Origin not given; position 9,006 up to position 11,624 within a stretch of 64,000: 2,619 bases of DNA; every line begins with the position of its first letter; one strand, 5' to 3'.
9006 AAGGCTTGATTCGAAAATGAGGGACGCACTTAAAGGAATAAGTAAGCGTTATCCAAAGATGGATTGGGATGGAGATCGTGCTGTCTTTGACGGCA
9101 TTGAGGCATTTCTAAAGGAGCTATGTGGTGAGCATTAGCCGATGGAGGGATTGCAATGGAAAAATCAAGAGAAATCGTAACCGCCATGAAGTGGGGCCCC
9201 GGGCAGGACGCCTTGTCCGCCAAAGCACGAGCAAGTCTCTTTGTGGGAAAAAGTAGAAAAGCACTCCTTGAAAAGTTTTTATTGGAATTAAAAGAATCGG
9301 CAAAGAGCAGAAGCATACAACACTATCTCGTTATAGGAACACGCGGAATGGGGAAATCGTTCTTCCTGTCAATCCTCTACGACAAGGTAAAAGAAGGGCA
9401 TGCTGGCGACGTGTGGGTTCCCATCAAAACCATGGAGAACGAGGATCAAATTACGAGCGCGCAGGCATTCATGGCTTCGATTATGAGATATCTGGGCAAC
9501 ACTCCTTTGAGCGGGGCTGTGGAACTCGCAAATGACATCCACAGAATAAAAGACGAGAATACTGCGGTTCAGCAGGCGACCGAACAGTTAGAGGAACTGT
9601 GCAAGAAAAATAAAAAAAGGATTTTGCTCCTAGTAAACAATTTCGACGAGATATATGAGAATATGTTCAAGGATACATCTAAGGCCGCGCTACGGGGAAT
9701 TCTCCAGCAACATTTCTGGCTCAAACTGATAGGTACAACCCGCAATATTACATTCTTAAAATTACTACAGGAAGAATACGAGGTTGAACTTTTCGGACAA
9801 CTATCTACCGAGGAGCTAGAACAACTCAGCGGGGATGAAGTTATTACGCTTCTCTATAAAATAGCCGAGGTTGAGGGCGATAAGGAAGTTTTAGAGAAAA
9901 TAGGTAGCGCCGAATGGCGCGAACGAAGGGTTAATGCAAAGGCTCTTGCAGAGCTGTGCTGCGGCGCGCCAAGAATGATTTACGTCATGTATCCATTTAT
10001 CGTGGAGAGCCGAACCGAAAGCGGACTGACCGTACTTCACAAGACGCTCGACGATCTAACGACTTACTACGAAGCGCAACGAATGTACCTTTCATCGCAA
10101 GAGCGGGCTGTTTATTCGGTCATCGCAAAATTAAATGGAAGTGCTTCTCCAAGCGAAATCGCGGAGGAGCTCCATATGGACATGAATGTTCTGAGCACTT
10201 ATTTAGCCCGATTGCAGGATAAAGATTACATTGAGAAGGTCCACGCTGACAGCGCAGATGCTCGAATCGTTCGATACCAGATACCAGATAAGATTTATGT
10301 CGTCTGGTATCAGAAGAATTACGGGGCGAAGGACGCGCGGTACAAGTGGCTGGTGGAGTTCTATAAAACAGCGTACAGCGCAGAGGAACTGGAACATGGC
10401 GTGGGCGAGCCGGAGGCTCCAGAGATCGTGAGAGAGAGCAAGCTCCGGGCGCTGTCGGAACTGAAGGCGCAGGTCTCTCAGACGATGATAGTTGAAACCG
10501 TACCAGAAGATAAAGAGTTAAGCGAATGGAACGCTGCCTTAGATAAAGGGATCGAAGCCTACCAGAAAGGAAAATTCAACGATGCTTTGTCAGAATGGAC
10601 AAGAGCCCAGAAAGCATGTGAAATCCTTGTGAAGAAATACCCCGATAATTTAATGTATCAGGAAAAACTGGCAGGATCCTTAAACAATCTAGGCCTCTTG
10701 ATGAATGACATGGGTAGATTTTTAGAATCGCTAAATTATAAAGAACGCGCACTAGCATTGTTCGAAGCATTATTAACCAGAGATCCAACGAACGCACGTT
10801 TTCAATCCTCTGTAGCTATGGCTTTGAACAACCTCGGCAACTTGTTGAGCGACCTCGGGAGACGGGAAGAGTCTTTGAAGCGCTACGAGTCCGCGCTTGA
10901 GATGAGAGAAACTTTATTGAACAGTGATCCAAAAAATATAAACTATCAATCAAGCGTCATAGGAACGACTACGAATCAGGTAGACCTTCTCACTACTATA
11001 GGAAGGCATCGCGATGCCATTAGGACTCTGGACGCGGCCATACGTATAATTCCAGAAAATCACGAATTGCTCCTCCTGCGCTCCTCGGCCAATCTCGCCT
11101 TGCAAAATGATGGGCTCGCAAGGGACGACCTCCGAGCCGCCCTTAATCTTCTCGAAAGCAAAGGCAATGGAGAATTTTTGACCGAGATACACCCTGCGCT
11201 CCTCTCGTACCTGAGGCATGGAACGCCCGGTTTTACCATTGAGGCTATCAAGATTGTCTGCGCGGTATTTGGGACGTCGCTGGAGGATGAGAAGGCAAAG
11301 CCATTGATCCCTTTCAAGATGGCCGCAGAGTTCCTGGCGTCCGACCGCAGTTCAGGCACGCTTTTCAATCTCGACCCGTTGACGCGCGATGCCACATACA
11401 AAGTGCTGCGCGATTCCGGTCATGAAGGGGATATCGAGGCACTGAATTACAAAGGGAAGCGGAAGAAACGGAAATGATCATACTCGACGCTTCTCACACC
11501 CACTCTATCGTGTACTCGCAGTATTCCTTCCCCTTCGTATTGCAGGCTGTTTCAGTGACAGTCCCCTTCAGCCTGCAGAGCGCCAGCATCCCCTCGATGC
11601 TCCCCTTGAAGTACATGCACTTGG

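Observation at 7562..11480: AT-rich island carrying a two-gene module of tandem STAND-like P-loop NTPases, one with wHTH plus TPR: a candidate undescribed defence or signalling system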

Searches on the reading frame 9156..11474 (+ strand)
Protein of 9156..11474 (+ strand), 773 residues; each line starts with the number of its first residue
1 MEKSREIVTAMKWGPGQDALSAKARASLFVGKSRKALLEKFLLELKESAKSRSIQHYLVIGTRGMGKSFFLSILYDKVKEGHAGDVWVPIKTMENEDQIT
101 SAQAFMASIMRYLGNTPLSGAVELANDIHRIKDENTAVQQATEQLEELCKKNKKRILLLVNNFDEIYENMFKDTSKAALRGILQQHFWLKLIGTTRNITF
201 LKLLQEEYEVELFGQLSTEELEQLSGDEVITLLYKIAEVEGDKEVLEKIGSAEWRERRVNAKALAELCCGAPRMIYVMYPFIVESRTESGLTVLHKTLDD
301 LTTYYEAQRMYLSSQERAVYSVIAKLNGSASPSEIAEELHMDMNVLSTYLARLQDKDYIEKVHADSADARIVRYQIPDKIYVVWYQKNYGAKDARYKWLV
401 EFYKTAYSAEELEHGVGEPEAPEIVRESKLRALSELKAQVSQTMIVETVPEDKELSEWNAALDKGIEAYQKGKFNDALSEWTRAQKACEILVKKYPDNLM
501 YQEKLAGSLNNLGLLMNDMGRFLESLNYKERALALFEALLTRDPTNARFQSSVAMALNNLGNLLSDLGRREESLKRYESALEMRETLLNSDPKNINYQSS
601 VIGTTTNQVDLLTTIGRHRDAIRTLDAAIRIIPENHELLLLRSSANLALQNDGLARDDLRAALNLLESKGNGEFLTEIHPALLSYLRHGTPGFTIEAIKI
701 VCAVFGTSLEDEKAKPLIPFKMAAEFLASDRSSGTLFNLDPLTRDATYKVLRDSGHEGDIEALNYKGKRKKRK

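Call 3: search_protein_families(library=pfam, proteins=[window:9156-11474:+], max_evalue=1)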
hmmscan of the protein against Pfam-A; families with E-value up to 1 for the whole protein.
window:9156-11474:+ (773 aa): 36 families (the best 25 are shown)
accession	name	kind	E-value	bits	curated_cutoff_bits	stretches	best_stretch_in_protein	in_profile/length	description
PF13424.12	TPR_12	-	2.3e-13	50.6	30.1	3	506-585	3-76/77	Tetratricopeptide repeat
PF13374.12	TPR_10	-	3.4e-13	49.6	27.5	2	553-591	1-39/42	Tetratricopeptide repeat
PF07719.23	TPR_2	-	1.1e-09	38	27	1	554-584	1-31/34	Tetratricopeptide repeat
PF13432.12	TPR_16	-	2.6e-09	37.8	32.7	1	612-663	7-58/65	Tetratricopeptide repeat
PF13181.12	TPR_8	-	2e-08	34.2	25.7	1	556-585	3-32/34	Tetratricopeptide repeat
PF13428.12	TPR_14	-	2.5e-08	34.2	23.5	2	519-549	7-37/44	Tetratricopeptide repeat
PF13176.12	TPR_7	-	5e-08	32.9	27.9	1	556-587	1-32/36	Tetratricopeptide repeat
PF00515.34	TPR_1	-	7e-07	29.2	27.8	1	554-585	1-32/34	Tetratricopeptide repeat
PF24885.1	TPR_NPHP3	-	2e-06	27.8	100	2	467-591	50-178/239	Nephrocystin-3 TPR domain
PF13191.12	AAA_16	-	5.8e-06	27.4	32.6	1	34-180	5-153/167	AAA ATPase domain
PF12802.13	MarR_2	-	5.6e-05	23.7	27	1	323-370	14-60/61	MarR family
PF14853.12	Fis1_TPR_C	-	0.00011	22.7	25.3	0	615-654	14-53/53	Fis1 C-terminal tetratricopeptide repeat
PF13401.12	AAA_22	-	0.00017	22.4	27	1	55-195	6-124/130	AAA domain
PF12569.14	NatA_aux_su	-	0.00024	20.7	33.3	0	460-508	33-81/515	N-terminal acetyltransferase A, auxiliary subunit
PF13414.12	TPR_11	-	0.00047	20.2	26.8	0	561-584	1-24/42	TPR repeat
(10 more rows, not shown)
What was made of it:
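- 10518..11165 (+): g2 residues about 455-670: TPR array of roughly 5-6 repeats. Pfam TPR_12 at 2.3e-13 and TPR_10 at 3.4e-13 (call 3).
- Checked: Domains: g1 matches AAA_14 (7e-9). g2 matches AAA_16, a MarR/HTH_24-type winged helix (residues 315-370) and TPR (about 460-665) (call 3).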

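Call 4: search_protein_families(library=padloc, proteins=[window:9156-11474:+], max_evalue=1)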
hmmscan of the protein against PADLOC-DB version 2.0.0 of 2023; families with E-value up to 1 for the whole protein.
window:9156-11474:+ (773 aa): 7 families
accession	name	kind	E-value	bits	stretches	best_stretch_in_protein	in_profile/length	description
PDLC04561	PDC-M28C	-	1.5e-06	25.3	2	118-208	134-222/480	-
PDLC01169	TPR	-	9.4e-05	19.9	1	509-594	152-226/252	TPR repeats containing protein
PDLC01434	CasR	-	0.0009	17.1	1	234-362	56-174/191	"CAS-I,CAS-II,CAS-III,CAS-IV,CAS-V,CAS-VI; associated_signaling"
PDLC04140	mad8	-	0.0023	15.5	1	55-228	28-130/314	mads_8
PDLC01268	CasR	-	0.0027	15.7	1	310-362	120-169/179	"CAS-I,CAS-II,CAS-III,CAS-IV,CAS-V,CAS-VI; associated_signaling"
PDLC01848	CARF3--CARF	-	0.0044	14.7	1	298-363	128-183/197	-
PDLC00268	PtuA1|PtuA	-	0.59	7.5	0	55-153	26-124/411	AAA ATPase domain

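Call 5: search_protein_families(library=ncbifam, proteins=[window:9156-11474:+], max_evalue=1)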
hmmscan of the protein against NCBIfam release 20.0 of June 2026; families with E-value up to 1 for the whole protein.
window:9156-11474:+ (773 aa): 17 families
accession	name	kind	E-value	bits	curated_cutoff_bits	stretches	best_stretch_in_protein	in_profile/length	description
NF040586.1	FxSxx_TPR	equivalog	4.7e-07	28.7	300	1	458-668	472-665/830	FxSxx-COOH system tetratricopeptide repeat protein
NF050133.1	TransRegFabT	equivalog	2.9e-05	24.4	200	1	327-382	41-95/138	fatty acid biosynthesis transcriptional regulator FabT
TIGR02552.1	LcrH_SycD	equivalog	6.6e-05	22.6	104.8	1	575-669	32-119/136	SycD/LcrH family type III secretion system chaperone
NF033762.1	social_mot_Tgl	equivalog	0.0002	20.8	225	1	446-582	19-128/252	social motility TPR repeat lipoprotein Tgl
NF047507.1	TPR_BatC_Lepto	exception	0.00025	20.6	175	1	531-597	76-138/214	TPR repeat-containing protein BatC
NF047389.1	ATPase_Sll1717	subfamily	0.00054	19.2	75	1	40-79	15-54/454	P-loop ATPase, Sll1717 family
NF052415.1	T3SS_chap_SctY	equivalog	0.00061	20.3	70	0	615-664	53-105/106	type III secretion apparatus assembly chaperone SctY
TIGR01884.1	cas_HTH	subfamily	0.0055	16.1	60.2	1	305-362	130-189/202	CRISPR-associated CARF protein Csa3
NF045593.1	bilirub_TF_BilQ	equivalog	0.0067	16.1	125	1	326-374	41-88/135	bilirubin utilization transcriptional regulator BilQ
NF053610.1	Sso10a_fam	subfamily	0.011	15.8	60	1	319-361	7-49/64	Sso10a family chromatin protein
NF002725.1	PRK02603.1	equivalog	0.012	15.6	143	0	517-634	46-152/173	photosystem I assembly protein Ycf3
NF003449.0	PRK05014.1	equivalog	0.013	15.6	189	1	121-209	76-163/172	co-chaperone HscB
TIGR03420.1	DnaA_homol_Hda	equivalog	0.03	13.9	194.8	1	40-97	24-81/226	DnaA regulatory inactivator Hda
NF053660.1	ORF80_fam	equivalog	0.032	14.1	95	1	322-361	10-48/70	ORF80 family leucine zipper DNA-binding protein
NF033920.0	C39_PA2778_fam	equivalog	0.038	13.4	150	0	525-583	202-253/255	PA2778 family cysteine peptidase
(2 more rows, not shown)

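Call 7: find_homologous_proteins(query=window:9156-11474:+)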
Query window:9156-11474:+ (773 aa): 8 proteins with E <= 0.001 among 8000 candidates.
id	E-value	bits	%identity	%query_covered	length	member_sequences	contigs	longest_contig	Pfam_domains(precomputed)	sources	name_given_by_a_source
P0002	6.3e-281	952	100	56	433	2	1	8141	PF14853.13,PF00515.35,PF13424.13,PF13176.13,PF24885.2,PF13432.13,PF13428.13,PF13181.13,PF07719.24,PF13374.13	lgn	-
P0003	5.8e-30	123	26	71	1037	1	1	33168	PF03704.24,PF13414.13,PF13401.13,PF13191.13,PF13374.13,PF25068.3,PF00401.26,PF00515.35,PF13424.13,PF14938.13,PF07719.24,PF13174.13,PF24389.2,PF13431.13,PF23914.2,PF09986.16,PF13176.13,PF24885.2,PF13428.13,PF01637.25,PF14559.13,PF13371.13,PF17874.8,PF21033.5,PF13432.13,PF13181.13,PF12968.14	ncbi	ncbi:MAG: DUF2225 domain-containing protein [bacterium]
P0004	6.9e-21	93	25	49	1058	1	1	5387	PF25063.1,PF13431.13,PF23914.2,PF13414.13,PF13176.13,PF24885.2,PF13401.13,PF13428.13,PF01637.25,PF13191.13,PF13374.13,PF14559.13,PF00515.35,PF13424.13,PF13432.13,PF13181.13,PF07719.24,PF25199.2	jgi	jgi:tetratricopeptide (TPR) repeat protein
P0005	5.3e-18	83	23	46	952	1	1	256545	PF14559.13,PF23914.2,PF13414.13,PF00515.35,PF13424.13,PF13432.13,PF13181.13,PF07719.24,PF13191.13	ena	-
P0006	4.4e-16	77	24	56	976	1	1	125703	PF13431.13,PF23914.2,PF13414.13,PF13176.13,PF13401.13,PF13428.13,PF01637.25,PF13191.13,PF14559.13,PF00515.35,PF13424.13,PF13432.13,PF13181.13,PF01239.29,PF07719.24,PF25199.2,PF24389.2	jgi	jgi:tetratricopeptide (TPR) repeat protein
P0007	6.5e-12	63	22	75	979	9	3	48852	PF10602.16,PF05843.21,PF16068.11,PF25060.1,PF13414.13,PF04781.18,PF10952.16,PF12569.15,PF08238.19,PF23241.2,PF13374.13,PF07721.21,PF24575.2,PF02259.30,PF11846.15,PF00515.35,PF04212.25,PF27144.1,PF13424.13,PF13429.13,PF14561.13,PF07719.24,PF13174.13,PF20308.5,PF25063.1,PF13431.13,PF23914.2,PF25062.2,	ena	-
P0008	2.2e-9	55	27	13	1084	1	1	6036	PF14559.13,PF07714.24,PF00069.32,PF00515.35,PF03109.23,PF13424.13,PF21033.5,PF13181.13,PF13374.13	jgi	jgi:serine/threonine protein kinase/tetratricopeptide (TPR) repeat protein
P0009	2.4e-9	55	24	50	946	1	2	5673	PF13414.13,PF00515.35,PF04212.25,PF13424.13,PF13176.13,PF13401.13,PF13428.13,PF13181.13,PF07719.24,PF13191.13,PF13374.13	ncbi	-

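Call 25: find_encoding_contigs(protein=P0003, flank=6000, max_places=2)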
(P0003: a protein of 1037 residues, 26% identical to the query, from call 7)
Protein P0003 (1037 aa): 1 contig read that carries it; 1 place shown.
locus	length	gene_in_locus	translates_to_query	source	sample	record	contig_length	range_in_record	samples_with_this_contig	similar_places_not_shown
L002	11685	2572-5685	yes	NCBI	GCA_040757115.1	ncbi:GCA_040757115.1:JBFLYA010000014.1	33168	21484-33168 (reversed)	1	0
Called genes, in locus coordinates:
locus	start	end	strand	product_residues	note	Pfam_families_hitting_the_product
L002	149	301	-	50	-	-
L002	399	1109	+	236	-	PF04607:RelA_SpoT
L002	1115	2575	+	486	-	-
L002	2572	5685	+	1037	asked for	PF01637:ATPase_2, PF13191:AAA_16, PF13401:AAA_22 (weak), PF13424:TPR_12, PF13424:TPR_12, PF13424:TPR_12, PF13424:TPR_12, PF13424:TPR_12, +31 more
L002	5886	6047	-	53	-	-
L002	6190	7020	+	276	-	PF12849:PBP_like_2, PF13531:SBP_bac_11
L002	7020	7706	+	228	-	PF00528:BPD_transp_1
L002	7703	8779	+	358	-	PF13476:AAA_23 (faint), PF00005:ABC_tran, PF02463:SMC_N (faint), PF13175:AAA_15 (weak), PF13304:AAA_21 (weak), PF08402:TOBE_2 (faint), PF03459:TOBE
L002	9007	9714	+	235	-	PF00590:TP_methylase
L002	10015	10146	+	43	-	-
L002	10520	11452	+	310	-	PF21033:RMD1-3 (faint), PF23914:TPR_CcmH_CycH (faint), PF12895:ANAPC3 (faint), PF13424:TPR_12 (faint), PF13428:TPR_14 (faint), PF00515:TPR_1 (weak), PF07719:TPR_2 (weak), PF13414:TPR_11, +6 more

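Call 26: find_encoding_contigs(protein=P0006, flank=6000, max_places=2)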
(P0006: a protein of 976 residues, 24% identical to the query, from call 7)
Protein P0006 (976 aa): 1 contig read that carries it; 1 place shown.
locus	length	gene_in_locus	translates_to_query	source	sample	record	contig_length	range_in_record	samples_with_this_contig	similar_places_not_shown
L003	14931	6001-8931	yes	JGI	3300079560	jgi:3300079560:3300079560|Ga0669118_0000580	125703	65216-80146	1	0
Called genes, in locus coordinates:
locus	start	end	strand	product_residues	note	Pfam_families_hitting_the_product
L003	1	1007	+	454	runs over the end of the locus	PF03972:MmgE_PrpD_N, PF19305:MmgE_PrpD_C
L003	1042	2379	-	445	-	PF00657:Lipase_GDSL, PF13472:Lipase_GDSL_2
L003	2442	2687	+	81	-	-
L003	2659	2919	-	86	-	-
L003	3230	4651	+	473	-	PF03062:MBOAT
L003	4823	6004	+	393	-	PF09820:AAA-ATPase_like (weak), PF01637:ATPase_2 (faint), PF13401:AAA_22 (faint)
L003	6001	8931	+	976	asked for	PF01637:ATPase_2 (weak), PF13191:AAA_16, PF24389:ORC-CDC6-like (weak), PF25199:nSTAND_NTPase5 (weak), PF13401:AAA_22 (faint), PF13424:TPR_12 (weak), PF13432:TPR_16 (weak), PF14559:TPR_19 (weak), +9 more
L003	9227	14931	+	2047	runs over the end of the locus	PF00069:Pkinase, PF07714:PK_Tyr_Ser-Thr, PF20703:nSTAND1, PF17660:BTRD1 (faint), PF03781:FGE-sulfatase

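Call 47: search_protein_families(library=padloc, alignment_id=A4, max_evalue=0.001)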
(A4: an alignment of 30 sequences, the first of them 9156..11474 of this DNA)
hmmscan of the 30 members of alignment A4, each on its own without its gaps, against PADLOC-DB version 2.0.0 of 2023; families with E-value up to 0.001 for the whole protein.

A. member 1, window:9156-11474:+ (773 aa): 3 families
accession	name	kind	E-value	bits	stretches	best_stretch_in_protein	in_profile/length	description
PDLC04561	PDC-M28C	-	1.5e-06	25.3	0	118-208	134-222/480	-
PDLC01169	TPR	-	9.4e-05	19.9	0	509-594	152-226/252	TPR repeats containing protein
PDLC01434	CasR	-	0.0009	17.1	0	234-362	56-174/191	"CAS-I,CAS-II,CAS-III,CAS-IV,CAS-V,CAS-VI; associated_signaling"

B. families by the number of members that match (of 30 scanned): 32 families (the first 25 are shown)
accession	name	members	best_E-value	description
PDLC01438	Csa3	20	2.1e-07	"CAS-I,CAS-II,CAS-III,CAS-IV,CAS-V,CAS-VI; associated_signaling"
PDLC04140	mad8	13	3.2e-08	mads_8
PDLC01720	Csa3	10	4.6e-06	Csa3_1_CAS-I-II-III-IV-V-VI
PDLC01171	TPR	6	1.4e-17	TPR repeats containing protein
PDLC01172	TPR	6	6.3e-12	TPR repeats containing protein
PDLC01092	C3a198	6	1.8e-11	TPR protein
PDLC01434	CasR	5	1.1e-06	"CAS-I,CAS-II,CAS-III,CAS-IV,CAS-V,CAS-VI; associated_signaling"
PDLC01268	CasR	5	6.1e-06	"CAS-I,CAS-II,CAS-III,CAS-IV,CAS-V,CAS-VI; associated_signaling"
PDLC01169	TPR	4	4.3e-12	TPR repeats containing protein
PDLC04781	PDC-M71B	4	2.7e-11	-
PDLC01044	Csa3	4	0.0001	Type I-A associated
PDLC01101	PrimPol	3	2.5e-06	adaptation polymerase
PDLC03963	SoFic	3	1.2e-05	-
PDLC01848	CARF3--CARF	3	4.8e-05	-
PDLC03959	SngB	2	0.00023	-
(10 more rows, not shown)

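Call 48: search_protein_families(library=pfam, alignment_id=A4, max_evalue=0.001)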
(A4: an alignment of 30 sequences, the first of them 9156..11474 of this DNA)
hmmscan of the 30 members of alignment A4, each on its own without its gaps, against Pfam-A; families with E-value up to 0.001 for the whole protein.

A. member 1, window:9156-11474:+ (773 aa): 17 families
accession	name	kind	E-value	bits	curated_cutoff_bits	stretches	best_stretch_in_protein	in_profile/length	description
PF13424.12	TPR_12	-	2.3e-13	50.6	30.1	2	506-585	3-76/77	Tetratricopeptide repeat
PF13374.12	TPR_10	-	3.4e-13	49.6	27.5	1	553-591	1-39/42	Tetratricopeptide repeat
PF07719.23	TPR_2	-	1.1e-09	38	27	0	554-584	1-31/34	Tetratricopeptide repeat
PF13432.12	TPR_16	-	2.6e-09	37.8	32.7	0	612-663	7-58/65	Tetratricopeptide repeat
PF13181.12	TPR_8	-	2e-08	34.2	25.7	0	556-585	3-32/34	Tetratricopeptide repeat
PF13428.12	TPR_14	-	2.5e-08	34.2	23.5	0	519-549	7-37/44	Tetratricopeptide repeat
PF13176.12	TPR_7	-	5e-08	32.9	27.9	0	556-587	1-32/36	Tetratricopeptide repeat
PF00515.34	TPR_1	-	7e-07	29.2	27.8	0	554-585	1-32/34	Tetratricopeptide repeat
PF24885.1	TPR_NPHP3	-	2e-06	27.8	100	1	467-591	50-178/239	Nephrocystin-3 TPR domain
PF13191.12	AAA_16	-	5.8e-06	27.4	32.6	1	34-180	5-153/167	AAA ATPase domain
PF12802.13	MarR_2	-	5.6e-05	23.7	27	1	323-370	14-60/61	MarR family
PF14853.12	Fis1_TPR_C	-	0.00011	22.7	25.3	0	615-654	14-53/53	Fis1 C-terminal tetratricopeptide repeat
PF13401.12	AAA_22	-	0.00017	22.4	27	1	55-195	6-124/130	AAA domain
PF12569.14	NatA_aux_su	-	0.00024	20.7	33.3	0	460-508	33-81/515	N-terminal acetyltransferase A, auxiliary subunit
PF13414.12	TPR_11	-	0.00047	20.2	26.8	0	561-584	1-24/42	TPR repeat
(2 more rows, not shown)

B. families by the number of members that match (of 30 scanned): 97 families (the first 25 are shown)
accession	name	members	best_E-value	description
PF13191.12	AAA_16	30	4e-13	AAA ATPase domain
PF13401.12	AAA_22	23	1.4e-07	AAA domain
PF07719.23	TPR_2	22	3.5e-73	Tetratricopeptide repeat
PF12802.13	MarR_2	22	2.7e-09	MarR family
PF13412.12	HTH_24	22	5e-08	Winged helix-turn-helix DNA-binding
PF00515.34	TPR_1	20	3.7e-87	Tetratricopeptide repeat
PF13181.12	TPR_8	20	1.7e-65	Tetratricopeptide repeat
PF13428.12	TPR_14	20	5.8e-43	Tetratricopeptide repeat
PF13414.12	TPR_11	19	3.2e-57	TPR repeat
PF13424.12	TPR_12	19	3.3e-55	Tetratricopeptide repeat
PF13432.12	TPR_16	19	3.9e-47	Tetratricopeptide repeat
PF23914.1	TPR_CcmH_CycH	18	8.9e-27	Cytochrome c-type biogenesis protein H TPR domain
PF13431.12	TPR_17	17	1.2e-55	Tetratricopeptide repeat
PF13176.12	TPR_7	17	3.1e-42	Tetratricopeptide repeat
PF14559.12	TPR_19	16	1.1e-46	Tetratricopeptide repeat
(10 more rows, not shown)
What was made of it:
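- On STAND class NTPase (g2): AAA_16 matches 30 of 30 members, and nSTAND1, nSTAND5 and NACHT models give weaker hits (calls 3, 48).
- ORC-CDC6-like Pfam hits occur in 15 of 30 g2 relatives (call 48).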

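Call 54: search_protein_families(library=pfam, proteins=[L002:399-1106:+], max_evalue=0.01)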
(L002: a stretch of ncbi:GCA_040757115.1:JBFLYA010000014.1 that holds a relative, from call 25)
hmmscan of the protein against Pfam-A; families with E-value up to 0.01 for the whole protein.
L002:399-1106:+ (236 aa): 1 family
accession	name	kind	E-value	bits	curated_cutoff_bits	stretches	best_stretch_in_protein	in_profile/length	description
PF04607.23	RelA_SpoT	-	4.7e-12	46.6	27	1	78-194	3-109/113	Region found in RelA / SpoT proteins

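Call 58: search_protein_families(library=pfam, alignment_id=A6, max_evalue=0.00001)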
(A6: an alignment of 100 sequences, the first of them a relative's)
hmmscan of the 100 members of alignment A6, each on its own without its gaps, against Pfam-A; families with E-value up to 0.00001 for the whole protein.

A. member 1, L002:294-1106:+ (271 aa): 1 family
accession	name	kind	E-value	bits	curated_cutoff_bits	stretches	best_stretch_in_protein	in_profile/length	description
PF04607.23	RelA_SpoT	-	6.6e-12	46.1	27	1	113-229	3-109/113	Region found in RelA / SpoT proteins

B. families by the number of members that match (of 100 scanned): 126 families (the first 25 are shown)
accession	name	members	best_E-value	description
PF04607.23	RelA_SpoT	3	9.7e-16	Region found in RelA / SpoT proteins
PF00501.34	AMP-binding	2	5.3e-97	AMP-binding enzyme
PF01979.26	Amidohydro_1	2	4.7e-84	Amidohydrolase family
PF13561.12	adh_short_C2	2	1.6e-64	Enoyl-(Acyl carrier protein) reductase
PF02384.22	N6_Mtase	2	6.3e-62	N-6 DNA Methylase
PF00106.31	adh_short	2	1.5e-47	short chain dehydrogenase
PF00488.27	MutS_V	2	2.8e-34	MutS domain V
PF13193.12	AMP-binding_C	2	5.4e-27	AMP-binding enzyme C-terminal domain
PF12161.14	HsdM_N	2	4.2e-24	HsdM N-terminal domain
PF01713.27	Smr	2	1.1e-22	Smr domain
PF07969.17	Amidohydro_3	2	1.8e-22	Amidohydrolase family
PF08659.16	KR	2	1.5e-15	KR domain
PF13505.12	OMP_b-brl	2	2.8e-08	Outer membrane protein beta-barrel domain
PF05192.23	MutS_III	2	9.7e-07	MutS domain III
PF01293.25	PEPCK_ATP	1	2.9e-224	Phosphoenolpyruvate carboxykinase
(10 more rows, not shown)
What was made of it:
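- Most neighbourhoods are metabolic (call 58).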

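Call 59: search_protein_families(library=padloc, alignment_id=A6, max_evalue=1e-10)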
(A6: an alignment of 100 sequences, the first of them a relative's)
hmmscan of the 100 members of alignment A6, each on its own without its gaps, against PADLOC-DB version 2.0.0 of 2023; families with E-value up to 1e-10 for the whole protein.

A. member 1, L002:294-1106:+ (271 aa): 1 family
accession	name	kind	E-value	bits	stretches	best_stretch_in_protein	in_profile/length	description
PDLC04999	PDC-S33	-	8.9e-11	39.8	0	83-219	43-174/349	-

B. families by the number of members that match (of 100 scanned): 35 families (the first 25 are shown)
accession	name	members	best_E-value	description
PDLC03029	MTase_I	2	1.2e-280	Type I methyltransferase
PDLC03021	MTase_I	2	5.8e-176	Type I methyltransferase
PDLC03026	MTase_I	2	1.2e-69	Type I methyltransferase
PDLC03025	MTase_I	2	2.4e-65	Type I methyltransferase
PDLC03022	MTase_I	2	1.1e-44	Type I methyltransferase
PDLC03031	MTase_I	2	1.4e-42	Type I methyltransferase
PDLC03036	MTase_I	2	3.6e-42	Type I methyltransferase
PDLC03019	MTase_I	2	8.7e-39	Type I methyltransferase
PDLC04134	mad2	2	4e-37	mads_2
PDLC03035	MTase_I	2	4.6e-37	Type I methyltransferase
PDLC03027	MTase_I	2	1.5e-35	Type I methyltransferase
PDLC03318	MTase_II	2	1.6e-31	Type II methyltransferase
PDLC03240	MTase_II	2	6.6e-28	Type II methyltransferase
PDLC03038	MTase_I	2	6.2e-27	Type I methyltransferase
PDLC03028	MTase_I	2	2.5e-26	Type I methyltransferase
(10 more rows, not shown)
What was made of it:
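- On Anti-phage defence system: About 3 of 37 loci have restriction-modification or BREX genes within two genes on either side (calls 58, 59).
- One of these genes hits the PADLOC candidate PDC-S33 (call 59).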
